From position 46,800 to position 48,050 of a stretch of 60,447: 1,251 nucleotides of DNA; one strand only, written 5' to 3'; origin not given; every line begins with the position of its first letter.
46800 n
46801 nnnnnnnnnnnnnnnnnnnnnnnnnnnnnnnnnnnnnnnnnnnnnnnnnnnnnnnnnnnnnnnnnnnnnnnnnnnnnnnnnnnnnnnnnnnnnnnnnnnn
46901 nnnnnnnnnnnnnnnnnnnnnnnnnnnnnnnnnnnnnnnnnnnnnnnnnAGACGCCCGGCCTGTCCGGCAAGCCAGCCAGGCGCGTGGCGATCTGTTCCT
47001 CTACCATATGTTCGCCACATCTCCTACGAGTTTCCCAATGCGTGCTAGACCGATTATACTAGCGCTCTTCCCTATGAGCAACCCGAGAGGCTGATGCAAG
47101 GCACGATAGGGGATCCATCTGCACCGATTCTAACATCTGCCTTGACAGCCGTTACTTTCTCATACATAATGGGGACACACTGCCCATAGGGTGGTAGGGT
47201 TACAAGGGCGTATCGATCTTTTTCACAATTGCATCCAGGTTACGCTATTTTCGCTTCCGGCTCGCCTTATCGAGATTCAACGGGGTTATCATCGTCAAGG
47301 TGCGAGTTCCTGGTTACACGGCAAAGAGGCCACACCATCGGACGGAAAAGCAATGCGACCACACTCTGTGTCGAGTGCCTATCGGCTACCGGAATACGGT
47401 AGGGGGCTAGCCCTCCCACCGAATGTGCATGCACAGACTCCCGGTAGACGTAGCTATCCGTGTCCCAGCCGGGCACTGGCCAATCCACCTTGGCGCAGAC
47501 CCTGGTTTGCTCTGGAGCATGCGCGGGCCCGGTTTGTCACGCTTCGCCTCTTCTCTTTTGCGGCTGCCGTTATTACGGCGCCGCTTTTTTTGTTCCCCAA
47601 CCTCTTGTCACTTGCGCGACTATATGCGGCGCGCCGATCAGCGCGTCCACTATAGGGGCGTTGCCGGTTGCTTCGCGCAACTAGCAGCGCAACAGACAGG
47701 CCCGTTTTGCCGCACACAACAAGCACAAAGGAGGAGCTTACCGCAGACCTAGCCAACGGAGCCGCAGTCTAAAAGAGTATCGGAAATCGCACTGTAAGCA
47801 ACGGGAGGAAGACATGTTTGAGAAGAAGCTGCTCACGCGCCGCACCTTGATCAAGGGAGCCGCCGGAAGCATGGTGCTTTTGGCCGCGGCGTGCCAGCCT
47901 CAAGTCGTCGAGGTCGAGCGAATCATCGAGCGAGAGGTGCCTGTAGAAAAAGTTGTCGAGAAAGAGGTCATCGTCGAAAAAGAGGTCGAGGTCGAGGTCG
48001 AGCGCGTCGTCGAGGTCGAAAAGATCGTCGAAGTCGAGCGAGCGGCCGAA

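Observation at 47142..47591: Second orphan promoter-to-terminator unit (~415 nt) between uvrC and the ABC sugar locus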

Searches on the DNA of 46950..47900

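Call 4: search_rna_families(source=window, start=46950, end=47900, threshold=evalue, max_evalue=10, show_alignments=3)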
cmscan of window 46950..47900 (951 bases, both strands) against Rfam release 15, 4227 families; matches with E-value up to 10: 4.
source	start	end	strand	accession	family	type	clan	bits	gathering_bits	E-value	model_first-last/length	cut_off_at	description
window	47513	47591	-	RF02628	Hrs1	Gene; sRNA;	-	17.5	56.4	1.4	1-74/74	no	Hfq-regulated sRNA 1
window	47515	47593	+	RF02866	ncS16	Gene; sRNA;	-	15.8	48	3.2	1-83/83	no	Burkholderia sRNA 16 (Bc_KC_sr1)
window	47559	47598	+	RF00519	suhB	Gene; sRNA;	CL00108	15.3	41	2.8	1-77/77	no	Makes More Granules Regulator RNA (mmgR)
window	47517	47580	+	RF02174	SMAD5-AS1_2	Gene; lncRNA;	-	10.1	50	8.2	1-129/129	no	SMAD5 antisense RNA 1 conserved region 2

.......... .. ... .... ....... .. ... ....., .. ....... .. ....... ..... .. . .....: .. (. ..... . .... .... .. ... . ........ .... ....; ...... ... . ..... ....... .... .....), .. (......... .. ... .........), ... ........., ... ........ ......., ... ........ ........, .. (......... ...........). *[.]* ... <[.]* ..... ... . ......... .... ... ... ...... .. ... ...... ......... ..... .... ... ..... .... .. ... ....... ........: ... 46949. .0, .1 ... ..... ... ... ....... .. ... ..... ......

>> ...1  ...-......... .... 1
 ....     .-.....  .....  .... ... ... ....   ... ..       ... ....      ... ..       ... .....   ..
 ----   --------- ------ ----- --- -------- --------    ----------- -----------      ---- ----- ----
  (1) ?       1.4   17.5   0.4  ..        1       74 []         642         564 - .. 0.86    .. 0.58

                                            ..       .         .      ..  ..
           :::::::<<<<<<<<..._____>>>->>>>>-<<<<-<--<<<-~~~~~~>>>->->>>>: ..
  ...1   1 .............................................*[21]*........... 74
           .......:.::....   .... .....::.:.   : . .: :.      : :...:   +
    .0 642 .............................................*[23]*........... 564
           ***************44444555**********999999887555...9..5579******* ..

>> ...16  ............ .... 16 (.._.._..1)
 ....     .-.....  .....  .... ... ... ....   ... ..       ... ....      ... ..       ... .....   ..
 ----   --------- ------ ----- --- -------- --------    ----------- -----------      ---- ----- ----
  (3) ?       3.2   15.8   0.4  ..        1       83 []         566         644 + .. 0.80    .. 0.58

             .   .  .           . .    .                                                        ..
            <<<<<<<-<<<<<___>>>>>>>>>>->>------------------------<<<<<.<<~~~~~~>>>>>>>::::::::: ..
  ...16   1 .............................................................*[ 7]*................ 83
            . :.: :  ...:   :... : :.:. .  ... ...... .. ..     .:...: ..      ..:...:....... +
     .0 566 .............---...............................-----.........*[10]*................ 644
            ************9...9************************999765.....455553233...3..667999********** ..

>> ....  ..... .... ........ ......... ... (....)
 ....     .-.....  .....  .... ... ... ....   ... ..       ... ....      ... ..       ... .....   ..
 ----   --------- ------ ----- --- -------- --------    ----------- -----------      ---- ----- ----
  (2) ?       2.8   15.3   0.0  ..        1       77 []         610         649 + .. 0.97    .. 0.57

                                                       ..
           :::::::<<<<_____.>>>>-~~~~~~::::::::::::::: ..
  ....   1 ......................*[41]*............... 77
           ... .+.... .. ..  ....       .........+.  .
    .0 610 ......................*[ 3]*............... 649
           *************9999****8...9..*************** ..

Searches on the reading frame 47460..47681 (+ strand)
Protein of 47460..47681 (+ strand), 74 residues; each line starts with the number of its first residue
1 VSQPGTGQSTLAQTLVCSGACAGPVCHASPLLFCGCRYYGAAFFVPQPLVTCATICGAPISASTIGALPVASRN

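Call 56: search_protein_families(library=pfam, proteins=[window:47460-47681:+], max_evalue=1)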
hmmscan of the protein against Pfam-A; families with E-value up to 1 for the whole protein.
window:47460-47681:+ (74 aa): 1 family
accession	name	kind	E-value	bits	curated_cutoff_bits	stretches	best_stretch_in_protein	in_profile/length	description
PF13885.11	Keratin_B2_2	-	0.72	10.2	27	1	3-28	13-38/45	Keratin, high sulfur B2 protein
